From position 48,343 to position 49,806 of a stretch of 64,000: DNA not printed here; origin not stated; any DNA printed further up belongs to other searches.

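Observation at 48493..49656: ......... intein inside GDP-mannose 4,6-dehydratase, an EPS sugar-nucleotide enzyme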

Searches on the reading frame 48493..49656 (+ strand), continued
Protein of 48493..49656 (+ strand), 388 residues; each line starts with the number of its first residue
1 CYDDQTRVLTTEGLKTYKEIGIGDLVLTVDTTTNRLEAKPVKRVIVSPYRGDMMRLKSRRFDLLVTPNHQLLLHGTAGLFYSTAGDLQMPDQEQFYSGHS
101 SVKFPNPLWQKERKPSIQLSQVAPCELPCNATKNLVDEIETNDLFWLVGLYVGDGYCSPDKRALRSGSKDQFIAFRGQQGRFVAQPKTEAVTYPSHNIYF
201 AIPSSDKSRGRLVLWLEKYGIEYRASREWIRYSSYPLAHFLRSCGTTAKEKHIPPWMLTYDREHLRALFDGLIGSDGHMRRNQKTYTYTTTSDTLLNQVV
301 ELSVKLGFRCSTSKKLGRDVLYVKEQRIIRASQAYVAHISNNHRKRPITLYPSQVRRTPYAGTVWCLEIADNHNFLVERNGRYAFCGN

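Call 32: search_protein_families(library=ncbifam, proteins=[P0225, P0265, P0256, P0242, P0278, P0248, P0209, P0013, P0218], max_evalue=0.00001)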
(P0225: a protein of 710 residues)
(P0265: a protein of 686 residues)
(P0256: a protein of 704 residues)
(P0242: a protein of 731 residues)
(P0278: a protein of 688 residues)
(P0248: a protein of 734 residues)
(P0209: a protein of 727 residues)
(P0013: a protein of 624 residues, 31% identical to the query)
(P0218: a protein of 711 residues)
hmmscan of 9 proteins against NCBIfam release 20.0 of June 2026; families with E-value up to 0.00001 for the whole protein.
P0225 (710 aa): 7 families
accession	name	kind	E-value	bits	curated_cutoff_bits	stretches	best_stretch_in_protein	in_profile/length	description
TIGR01472.1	gmd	equivalog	7.9e-89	298.2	415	2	499-708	125-338/342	GDP-mannose 4,6-dehydratase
TIGR01181.1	dTDP_gluc_dehyt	equivalog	2.7e-27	95.7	365.1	2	504-706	124-309/321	dTDP-glucose 4,6-dehydratase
TIGR04180.1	EDH_00030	hypoth_equivalog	1.2e-20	73.8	475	1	6-115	2-111/297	NAD-dependent 4,6-dehydratase LegB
NF007582.0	PRK10217.1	equivalog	4.7e-18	65.4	698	2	3-115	2-115/355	dTDP-glucose 4,6-dehydratase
NF007490.0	PRK10084.1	subfamily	3.6e-17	62.4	649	2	6-115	4-114/361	dTDP-glucose 4,6-dehydratase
TIGR02622.1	CDP_4_6_dhtase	equivalog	6.5e-17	61.7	278.45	1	3-118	5-121/352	CDP-glucose 4,6-dehydratase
TIGR01179.1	galE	equivalog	6.4e-15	54.8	262.3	1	6-133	3-131/332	UDP-glucose 4-epimerase GalE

P0265 (686 aa): 21 families
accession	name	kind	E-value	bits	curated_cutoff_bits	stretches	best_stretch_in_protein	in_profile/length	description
TIGR01472.1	gmd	equivalog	3.2e-47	161.4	415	2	469-675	113-333/342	GDP-mannose 4,6-dehydratase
TIGR04180.1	EDH_00030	hypoth_equivalog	6.5e-45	153.5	475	2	487-667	120-296/297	NAD-dependent 4,6-dehydratase LegB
TIGR01181.1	dTDP_gluc_dehyt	equivalog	2.2e-37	128.8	365.1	2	489-683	126-314/321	dTDP-glucose 4,6-dehydratase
TIGR02622.1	CDP_4_6_dhtase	equivalog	1.1e-30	107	278.45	1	2-128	6-136/352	CDP-glucose 4,6-dehydratase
TIGR01179.1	galE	equivalog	2.3e-30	105.6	262.3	2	3-107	2-109/332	UDP-glucose 4-epimerase GalE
NF007490.0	PRK10084.1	subfamily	3.1e-23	82.3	649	2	1-109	1-114/361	dTDP-glucose 4,6-dehydratase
NF007582.0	PRK10217.1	equivalog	7e-22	78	698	2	2-109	3-115/355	dTDP-glucose 4,6-dehydratase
TIGR03466.1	HpnA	hypoth_equivalog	5.1e-15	55.2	367.65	1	1-107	1-101/327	hopanoid-associated sugar epimerase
NF011728.1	PRK15181.1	equivalog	1.2e-12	47.5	760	0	3-112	18-134/348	Vi polysaccharide biosynthesis UDP-N-acetylglucosaminuronic acid C-4 epimerase TviC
TIGR02197.1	heptose_epim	equivalog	2e-11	43.7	274.6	1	487-643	113-276/316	ADP-glyceromanno-heptose 6-epimerase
NF041015.1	UDPsulfquin_syn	equivalog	1.6e-10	40.6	575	1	43-107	64-131/384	UDP-sulfoquinovose synthase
NF007956.0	PRK10675.1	subfamily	5e-10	39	394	1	1-107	1-112/338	UDP-glucose 4-epimerase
NF008872.0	PRK11908.1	equivalog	8.7e-09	34.9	294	0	533-683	176-338/349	bifunctional UDP-4-keto-pentose/UDP-xylose synthase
NF052578.1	StrlDmthSdmBMthl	equivalog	4.2e-08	33.3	600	1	1-109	1-103/328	sterol demethylase protein SdmB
NF058621.1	DiazavRedAvaA7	equivalog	2.4e-07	30.7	400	1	1-107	1-102/304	3-diazoavenalumate denitrifying reductase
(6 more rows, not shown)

P0256 (704 aa): 12 families
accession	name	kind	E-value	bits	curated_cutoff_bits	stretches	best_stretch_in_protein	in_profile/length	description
TIGR01181.1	dTDP_gluc_dehyt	equivalog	1.8e-19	70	365.1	1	504-687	139-311/321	dTDP-glucose 4,6-dehydratase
TIGR04180.1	EDH_00030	hypoth_equivalog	2e-15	56.6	475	1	496-627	125-255/297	NAD-dependent 4,6-dehydratase LegB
TIGR02197.1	heptose_epim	equivalog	5.4e-13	48.8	274.6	1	574-642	207-272/316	ADP-glyceromanno-heptose 6-epimerase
TIGR01179.1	galE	equivalog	4.3e-12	45.5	262.3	0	496-690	125-328/332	UDP-glucose 4-epimerase GalE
NF011728.1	PRK15181.1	equivalog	8.6e-12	44.7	760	1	503-626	152-280/348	Vi polysaccharide biosynthesis UDP-N-acetylglucosaminuronic acid C-4 epimerase TviC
NF007490.0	PRK10084.1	subfamily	9e-11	41.3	649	1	505-626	156-275/361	dTDP-glucose 4,6-dehydratase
NF007582.0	PRK10217.1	equivalog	4e-09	36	698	1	506-613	150-255/355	dTDP-glucose 4,6-dehydratase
NF047922.1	GDPFucSynFcl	equivalog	1e-08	35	500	1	515-686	133-300/308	GDP-L-fucose synthase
TIGR01214.1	rmlD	equivalog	1.4e-06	27.6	224.05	0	503-670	111-269/285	dTDP-4-dehydrorhamnose reductase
NF008872.0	PRK11908.1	equivalog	4.7e-06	25.9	294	0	510-684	143-332/349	bifunctional UDP-4-keto-pentose/UDP-xylose synthase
NF041015.1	UDPsulfquin_syn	equivalog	5.6e-06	25.6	575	0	552-678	233-362/384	UDP-sulfoquinovose synthase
TIGR03466.1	HpnA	hypoth_equivalog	6.7e-06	25.2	367.65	0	1-99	1-111/327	hopanoid-associated sugar epimerase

P0242 (731 aa): 8 families
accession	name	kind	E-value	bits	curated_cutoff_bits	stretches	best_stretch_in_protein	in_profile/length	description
TIGR01472.1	gmd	equivalog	6.4e-101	337.9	415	2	505-712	125-339/342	GDP-mannose 4,6-dehydratase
TIGR04180.1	EDH_00030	hypoth_equivalog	1.9e-26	92.8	475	2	511-699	121-297/297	NAD-dependent 4,6-dehydratase LegB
TIGR01181.1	dTDP_gluc_dehyt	equivalog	5.5e-21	75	365.1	2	512-710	126-310/321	dTDP-glucose 4,6-dehydratase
TIGR02622.1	CDP_4_6_dhtase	equivalog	7.9e-19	68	278.45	1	3-119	5-123/352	CDP-glucose 4,6-dehydratase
NF007582.0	PRK10217.1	equivalog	3.9e-13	49.2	698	1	44-112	44-113/355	dTDP-glucose 4,6-dehydratase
TIGR01179.1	galE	equivalog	3.4e-12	45.9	262.3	0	522-706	129-320/332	UDP-glucose 4-epimerase GalE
NF007490.0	PRK10084.1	subfamily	3.7e-12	45.9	649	1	29-113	28-113/361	dTDP-glucose 4,6-dehydratase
NF041015.1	UDPsulfquin_syn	equivalog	2.6e-06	26.7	575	0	51-120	67-139/384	UDP-sulfoquinovose synthase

P0278 (688 aa): 21 families
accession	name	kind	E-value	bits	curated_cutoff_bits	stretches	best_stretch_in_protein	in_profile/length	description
TIGR01181.1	dTDP_gluc_dehyt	equivalog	1.9e-50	171.8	365.1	2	500-684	124-308/321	dTDP-glucose 4,6-dehydratase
TIGR04180.1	EDH_00030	hypoth_equivalog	1.4e-46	158.9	475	2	495-674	115-296/297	NAD-dependent 4,6-dehydratase LegB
TIGR01179.1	galE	equivalog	2e-30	105.8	262.3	2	495-683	115-321/332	UDP-glucose 4-epimerase GalE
NF007490.0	PRK10084.1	subfamily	1.7e-28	99.6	649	1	506-684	148-331/361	dTDP-glucose 4,6-dehydratase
NF007582.0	PRK10217.1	equivalog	2.9e-27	95.7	698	1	500-681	133-325/355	dTDP-glucose 4,6-dehydratase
NF011728.1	PRK15181.1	equivalog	4.6e-20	71.9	760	1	497-682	137-332/348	Vi polysaccharide biosynthesis UDP-N-acetylglucosaminuronic acid C-4 epimerase TviC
TIGR01472.1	gmd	equivalog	1.9e-17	63.5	415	1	487-684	117-335/342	GDP-mannose 4,6-dehydratase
NF047922.1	GDPFucSynFcl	equivalog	2.1e-17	63.5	500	1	493-683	97-297/308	GDP-L-fucose synthase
NF007956.0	PRK10675.1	subfamily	5.9e-17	61.8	394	1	587-678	226-320/338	UDP-glucose 4-epimerase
TIGR02197.1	heptose_epim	equivalog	7.1e-16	58.3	274.6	1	490-640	103-262/316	ADP-glyceromanno-heptose 6-epimerase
NF008872.0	PRK11908.1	equivalog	2.2e-15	56.5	294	1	490-683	107-331/349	bifunctional UDP-4-keto-pentose/UDP-xylose synthase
TIGR02622.1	CDP_4_6_dhtase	equivalog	1.5e-14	54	278.45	1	2-137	6-138/352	CDP-glucose 4,6-dehydratase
NF005998.1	PRK08125.1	equivalog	2e-13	49.6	777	1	490-682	421-644/649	bifunctional UDP-4-amino-4-deoxy-L-arabinose formyltransferase/UDP-glucuronic acid oxidase ArnA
NF041015.1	UDPsulfquin_syn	equivalog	9.4e-13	47.9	575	1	1-115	1-132/384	UDP-sulfoquinovose synthase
NF043036.1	ErythonDh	equivalog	1.3e-11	44.3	325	1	1-131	1-126/321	D-erythronate dehydrogenase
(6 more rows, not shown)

P0248 (734 aa): 18 families
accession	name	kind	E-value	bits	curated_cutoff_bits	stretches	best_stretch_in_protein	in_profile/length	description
TIGR01181.1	dTDP_gluc_dehyt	equivalog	2.1e-51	174.9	365.1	2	541-727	138-319/321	dTDP-glucose 4,6-dehydratase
TIGR01179.1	galE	equivalog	2.7e-46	157.9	262.3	2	3-125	2-122/332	UDP-glucose 4-epimerase GalE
NF007490.0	PRK10084.1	subfamily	1.2e-39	136.4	649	2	514-727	132-342/361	dTDP-glucose 4,6-dehydratase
NF007582.0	PRK10217.1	equivalog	5.3e-35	121.1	698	2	543-728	149-340/355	dTDP-glucose 4,6-dehydratase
NF007956.0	PRK10675.1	subfamily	6.3e-31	107.7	394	2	1-124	1-124/338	UDP-glucose 4-epimerase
TIGR04180.1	EDH_00030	hypoth_equivalog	3.2e-25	88.8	475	2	538-706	129-296/297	NAD-dependent 4,6-dehydratase LegB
NF011728.1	PRK15181.1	equivalog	4.3e-21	75.3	760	2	549-723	160-341/348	Vi polysaccharide biosynthesis UDP-N-acetylglucosaminuronic acid C-4 epimerase TviC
TIGR02622.1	CDP_4_6_dhtase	equivalog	7.1e-21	74.7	278.45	1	2-121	6-126/352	CDP-glucose 4,6-dehydratase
TIGR02197.1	heptose_epim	equivalog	2.6e-13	49.8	274.6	1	4-124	2-113/316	ADP-glyceromanno-heptose 6-epimerase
TIGR01472.1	gmd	equivalog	8.6e-13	48.2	415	1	9-113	9-117/342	GDP-mannose 4,6-dehydratase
NF041015.1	UDPsulfquin_syn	equivalog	9.6e-13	47.8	575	1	1-121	1-140/384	UDP-sulfoquinovose synthase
NF042422.1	oxyalk_red_OleD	equivalog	1.1e-10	41.4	580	1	1-153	1-138/329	2-alkyl-3-oxoalkanoate reductase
NF043036.1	ErythonDh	equivalog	5.8e-10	38.9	325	1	1-125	1-125/321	D-erythronate dehydrogenase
TIGR01214.1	rmlD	equivalog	2.1e-09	36.9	224.05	1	2-111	1-88/285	dTDP-4-dehydrorhamnose reductase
NF008872.0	PRK11908.1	equivalog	4.3e-09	35.9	294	0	2-110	3-105/349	bifunctional UDP-4-keto-pentose/UDP-xylose synthase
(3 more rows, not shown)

P0209 (727 aa): 15 families
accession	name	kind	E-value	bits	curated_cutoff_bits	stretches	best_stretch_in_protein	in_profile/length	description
TIGR01181.1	dTDP_gluc_dehyt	equivalog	2.7e-83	279.7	365.1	2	531-726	124-318/321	dTDP-glucose 4,6-dehydratase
NF007490.0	PRK10084.1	subfamily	2.6e-50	171.4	649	2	531-726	132-341/361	dTDP-glucose 4,6-dehydratase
NF007582.0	PRK10217.1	equivalog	2e-49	168.6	698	2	531-725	133-337/355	dTDP-glucose 4,6-dehydratase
TIGR04180.1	EDH_00030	hypoth_equivalog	2.4e-26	92.5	475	2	531-706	120-296/297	NAD-dependent 4,6-dehydratase LegB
TIGR02622.1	CDP_4_6_dhtase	equivalog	7.4e-19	68.1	278.45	2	33-165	1-129/352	CDP-glucose 4,6-dehydratase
TIGR01179.1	galE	equivalog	2.9e-14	52.7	262.3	1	38-160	1-117/332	UDP-glucose 4-epimerase GalE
NF047922.1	GDPFucSynFcl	equivalog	4.1e-13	49.5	500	1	550-723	125-305/308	GDP-L-fucose synthase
TIGR01472.1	gmd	equivalog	7.6e-12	45.1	415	0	530-654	129-255/342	GDP-mannose 4,6-dehydratase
TIGR01777.1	yfcH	hypoth_equivalog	9.8e-12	45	207.35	0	39-165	1-112/292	TIGR01777 family oxidoreductase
NF011728.1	PRK15181.1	equivalog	2.9e-10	39.7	760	1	535-720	144-338/348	Vi polysaccharide biosynthesis UDP-N-acetylglucosaminuronic acid C-4 epimerase TviC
NF050030.1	thlkprotThyD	equivalog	2.2e-09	36.9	400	0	38-161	2-117/305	thylakoid membrane protein ThyD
NF041015.1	UDPsulfquin_syn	equivalog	3.9e-08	32.7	575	1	598-712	238-356/384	UDP-sulfoquinovose synthase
TIGR03589.1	PseB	equivalog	2.3e-07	30.1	407.75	0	34-165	2-125/324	UDP-N-acetylglucosamine 4,6-dehydratase (inverting)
TIGR01214.1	rmlD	equivalog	4.4e-07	29.3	224.05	0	542-674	108-233/285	dTDP-4-dehydrorhamnose reductase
NF007956.0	PRK10675.1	subfamily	1.9e-06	27.2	394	1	38-162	2-121/338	UDP-glucose 4-epimerase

P0013 (624 aa): 12 families
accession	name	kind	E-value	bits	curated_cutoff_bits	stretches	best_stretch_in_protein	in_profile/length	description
TIGR01181.1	dTDP_gluc_dehyt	equivalog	2.9e-89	299.3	365.1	2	432-624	124-319/321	dTDP-glucose 4,6-dehydratase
NF007490.0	PRK10084.1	subfamily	4.7e-56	190.3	649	2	433-620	143-338/361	dTDP-glucose 4,6-dehydratase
NF007582.0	PRK10217.1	equivalog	6.5e-55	186.7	698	2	432-624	133-339/355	dTDP-glucose 4,6-dehydratase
TIGR04180.1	EDH_00030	hypoth_equivalog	1.7e-31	109.4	475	1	430-574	118-263/297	NAD-dependent 4,6-dehydratase LegB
TIGR02622.1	CDP_4_6_dhtase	equivalog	5.2e-20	71.9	278.45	2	433-619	129-333/352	CDP-glucose 4,6-dehydratase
TIGR01179.1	galE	equivalog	4.3e-18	65.2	262.3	1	428-619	117-328/332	UDP-glucose 4-epimerase GalE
NF047922.1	GDPFucSynFcl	equivalog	7.3e-15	55.2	500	1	455-619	132-304/308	GDP-L-fucose synthase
TIGR01472.1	gmd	equivalog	3.7e-14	52.7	415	1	429-570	127-271/342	GDP-mannose 4,6-dehydratase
NF011728.1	PRK15181.1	equivalog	6.8e-10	38.5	760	1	446-533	154-245/348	Vi polysaccharide biosynthesis UDP-N-acetylglucosaminuronic acid C-4 epimerase TviC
TIGR02197.1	heptose_epim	equivalog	1.7e-07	30.7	274.6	1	436-578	117-270/316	ADP-glyceromanno-heptose 6-epimerase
NF041015.1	UDPsulfquin_syn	equivalog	3.9e-07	29.4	575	0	508-614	249-361/384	UDP-sulfoquinovose synthase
NF008872.0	PRK11908.1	equivalog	1.8e-06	27.2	294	0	433-565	118-269/349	bifunctional UDP-4-keto-pentose/UDP-xylose synthase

P0218 (711 aa): 13 families
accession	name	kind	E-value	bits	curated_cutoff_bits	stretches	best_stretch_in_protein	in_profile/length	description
TIGR01181.1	dTDP_gluc_dehyt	equivalog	1.6e-124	415.2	365.1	2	499-692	124-321/321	dTDP-glucose 4,6-dehydratase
NF007582.0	PRK10217.1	equivalog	1.8e-88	297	698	2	499-694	133-343/355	dTDP-glucose 4,6-dehydratase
NF007490.0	PRK10084.1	subfamily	3.1e-87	292.9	649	2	506-709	150-359/361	dTDP-glucose 4,6-dehydratase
TIGR04180.1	EDH_00030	hypoth_equivalog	3.9e-28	98.4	475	2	498-635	119-258/297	NAD-dependent 4,6-dehydratase LegB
TIGR01179.1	galE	equivalog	3.4e-22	78.7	262.3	2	4-119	2-116/332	UDP-glucose 4-epimerase GalE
TIGR02197.1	heptose_epim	equivalog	7.3e-17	61.5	274.6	2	5-116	2-107/316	ADP-glyceromanno-heptose 6-epimerase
NF011728.1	PRK15181.1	equivalog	1.8e-14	53.5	760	1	518-686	160-341/348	Vi polysaccharide biosynthesis UDP-N-acetylglucosaminuronic acid C-4 epimerase TviC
TIGR02622.1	CDP_4_6_dhtase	equivalog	4.2e-13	49.1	278.45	1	500-685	129-333/352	CDP-glucose 4,6-dehydratase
NF007956.0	PRK10675.1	subfamily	8.9e-11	41.5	394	1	3-119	2-119/338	UDP-glucose 4-epimerase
NF047922.1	GDPFucSynFcl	equivalog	4.8e-10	39.4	500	1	517-686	127-305/308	GDP-L-fucose synthase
TIGR03589.1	PseB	equivalog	1.4e-09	37.3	407.75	1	2-118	5-119/324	UDP-N-acetylglucosamine 4,6-dehydratase (inverting)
TIGR03466.1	HpnA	hypoth_equivalog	4.5e-07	29.1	367.65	1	3-120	2-109/327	hopanoid-associated sugar epimerase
NF043036.1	ErythonDh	equivalog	6.8e-07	28.8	325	0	4-117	3-117/321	D-erythronate dehydrogenase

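Call 38: find_encoding_contigs(protein=P0001, flank=3000, max_places=3)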
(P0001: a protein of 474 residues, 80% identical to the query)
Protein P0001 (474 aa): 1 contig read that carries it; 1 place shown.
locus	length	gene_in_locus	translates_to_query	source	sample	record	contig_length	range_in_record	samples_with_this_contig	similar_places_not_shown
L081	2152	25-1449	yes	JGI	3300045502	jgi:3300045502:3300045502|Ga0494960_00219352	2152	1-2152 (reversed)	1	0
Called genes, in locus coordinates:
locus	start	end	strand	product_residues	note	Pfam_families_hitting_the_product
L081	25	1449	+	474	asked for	PF05204:Hom_end (weak), PF14528:LAGLIDADG_3 (weak), PF16363:GDP_Man_Dehyd, PF01370:Epimerase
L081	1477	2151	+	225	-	?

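Call 39: find_encoding_contigs(protein=P0008, flank=3000, max_places=3)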
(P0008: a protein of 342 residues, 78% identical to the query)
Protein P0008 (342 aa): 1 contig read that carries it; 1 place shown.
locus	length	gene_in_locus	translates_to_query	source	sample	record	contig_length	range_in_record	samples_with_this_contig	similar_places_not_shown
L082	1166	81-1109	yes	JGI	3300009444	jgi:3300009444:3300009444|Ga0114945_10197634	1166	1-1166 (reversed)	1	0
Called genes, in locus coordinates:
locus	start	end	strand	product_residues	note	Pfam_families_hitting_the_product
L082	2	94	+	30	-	?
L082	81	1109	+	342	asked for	PF05204:Hom_end, PF14528:LAGLIDADG_3 (weak), PF16363:GDP_Man_Dehyd, PF01370:Epimerase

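Call 40: find_encoding_contigs(protein=P0009, flank=3000, max_places=3)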
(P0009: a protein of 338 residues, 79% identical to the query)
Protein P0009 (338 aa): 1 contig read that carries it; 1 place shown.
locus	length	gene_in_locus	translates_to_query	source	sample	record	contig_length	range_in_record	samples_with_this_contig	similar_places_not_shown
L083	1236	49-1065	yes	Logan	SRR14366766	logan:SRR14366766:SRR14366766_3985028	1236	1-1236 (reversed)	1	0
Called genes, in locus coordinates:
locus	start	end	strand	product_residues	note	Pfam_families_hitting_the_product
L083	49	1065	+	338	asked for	PF16363:GDP_Man_Dehyd, PF01370:Epimerase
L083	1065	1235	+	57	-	?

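Call 46: list_cluster_members(proteins=[P0225, P0242, P0273, P0265, P0001, P0218, P0175])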
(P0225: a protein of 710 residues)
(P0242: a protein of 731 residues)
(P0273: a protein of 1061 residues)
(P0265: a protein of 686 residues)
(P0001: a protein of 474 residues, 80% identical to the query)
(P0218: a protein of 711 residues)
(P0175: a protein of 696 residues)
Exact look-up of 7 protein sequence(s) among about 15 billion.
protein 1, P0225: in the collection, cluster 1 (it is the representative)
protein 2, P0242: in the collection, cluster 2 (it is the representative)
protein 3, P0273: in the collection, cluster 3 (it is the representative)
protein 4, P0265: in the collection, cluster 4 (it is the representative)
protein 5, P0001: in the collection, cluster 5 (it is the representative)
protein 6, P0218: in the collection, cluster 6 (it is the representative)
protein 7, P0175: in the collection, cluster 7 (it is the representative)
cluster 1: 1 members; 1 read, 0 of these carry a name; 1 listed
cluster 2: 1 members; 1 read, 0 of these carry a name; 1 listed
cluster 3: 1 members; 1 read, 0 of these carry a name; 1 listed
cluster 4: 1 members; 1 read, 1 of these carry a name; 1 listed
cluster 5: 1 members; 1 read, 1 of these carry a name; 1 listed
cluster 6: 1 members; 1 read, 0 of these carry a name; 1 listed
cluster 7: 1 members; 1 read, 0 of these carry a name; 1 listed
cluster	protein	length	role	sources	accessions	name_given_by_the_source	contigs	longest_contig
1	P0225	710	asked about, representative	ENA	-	-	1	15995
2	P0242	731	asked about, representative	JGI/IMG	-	-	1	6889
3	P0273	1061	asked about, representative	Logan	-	-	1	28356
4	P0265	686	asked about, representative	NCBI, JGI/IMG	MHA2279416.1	MAG: GDP-mannose 4,6-dehydratase [Promethearchaeota archaeon] | GDP-D-mannose dehydratase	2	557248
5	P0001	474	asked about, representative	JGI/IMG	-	dTDP-D-glucose 4,6-dehydratase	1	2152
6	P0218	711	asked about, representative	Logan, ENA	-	-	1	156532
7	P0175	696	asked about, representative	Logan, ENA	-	-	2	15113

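Call 58: find_related_loci(query=window:48493-49656:+, collection=metagenome_contigs, flank=5000)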
Query window:48493-49656:+ (388 aa) in metagenome_contigs; peptide patterns used: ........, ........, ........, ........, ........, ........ (x = any residue, [..] = any of these).
126 stretches matched a pattern; 8 encode a relative of the query (tblastn E <= 1e-3); 8 distinct loci.
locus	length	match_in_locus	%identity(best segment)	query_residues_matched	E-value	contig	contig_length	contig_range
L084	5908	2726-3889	77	1-388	0e+0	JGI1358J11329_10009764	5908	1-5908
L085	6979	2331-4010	71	1-388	0e+0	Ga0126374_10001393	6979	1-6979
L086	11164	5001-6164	71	1-388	0e+0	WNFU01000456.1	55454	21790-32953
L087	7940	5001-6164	71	1-388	0e+0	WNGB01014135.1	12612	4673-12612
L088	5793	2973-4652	71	1-388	0e+0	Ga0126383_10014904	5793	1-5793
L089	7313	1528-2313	22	1-308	3e-14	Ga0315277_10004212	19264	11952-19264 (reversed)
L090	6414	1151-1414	30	1-88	8e-6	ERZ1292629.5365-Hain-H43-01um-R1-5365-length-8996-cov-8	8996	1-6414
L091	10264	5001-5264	30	1-88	8e-6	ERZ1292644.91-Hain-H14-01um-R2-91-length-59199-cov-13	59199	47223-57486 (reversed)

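Call 62: predict_structure(alignment_id=A2)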
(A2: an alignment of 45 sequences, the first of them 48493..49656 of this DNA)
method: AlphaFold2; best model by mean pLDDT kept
length: 388 residues; sequences in the alignment: 45
mean_pLDDT: 90.4   pTM: 0.87
mean pLDDT of the five models: 90.4, 90.2, 89.8, 89.5, 89.4
residues with pLDDT >= 90: 297; 70-90: 46; 50-70: 45; < 50: 0
segments of 3 or more residues with pLDDT < 50: none
pLDDT, mean of each block of 10 residues (from residue 1): 98 97 98 97 98 97 97 93 88 61 93 92 68 84 98 89 60 72 62 82 96 97 96 92 94 97 98 95 93 98 97 95 91 96 83 95 97 96 95
secondary structure, 60 per line:
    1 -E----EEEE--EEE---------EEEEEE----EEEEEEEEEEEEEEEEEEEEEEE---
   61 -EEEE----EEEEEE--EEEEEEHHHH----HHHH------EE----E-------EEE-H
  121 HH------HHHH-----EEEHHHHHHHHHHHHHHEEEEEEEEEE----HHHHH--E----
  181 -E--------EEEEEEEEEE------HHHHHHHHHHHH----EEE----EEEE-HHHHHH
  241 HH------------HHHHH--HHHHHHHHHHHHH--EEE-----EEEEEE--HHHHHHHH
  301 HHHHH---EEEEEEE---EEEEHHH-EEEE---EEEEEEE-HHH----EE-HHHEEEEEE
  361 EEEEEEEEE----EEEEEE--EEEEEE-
elements in order: E7-10 E13-15 E25-30 E35-57 E62-65 E70-75 E78-83 H84-87 H92-95 E116-118 H129-132 E138-140 H141-154 E155-164 H169-173 E191-200 H207-218 E223-225 E230-233 H235-242 H255-259 H262-274 E277-279 E285-290 H293-305 E309-315 E319-322 E327-330 E334-340 E355-369 E374-379 E382-387
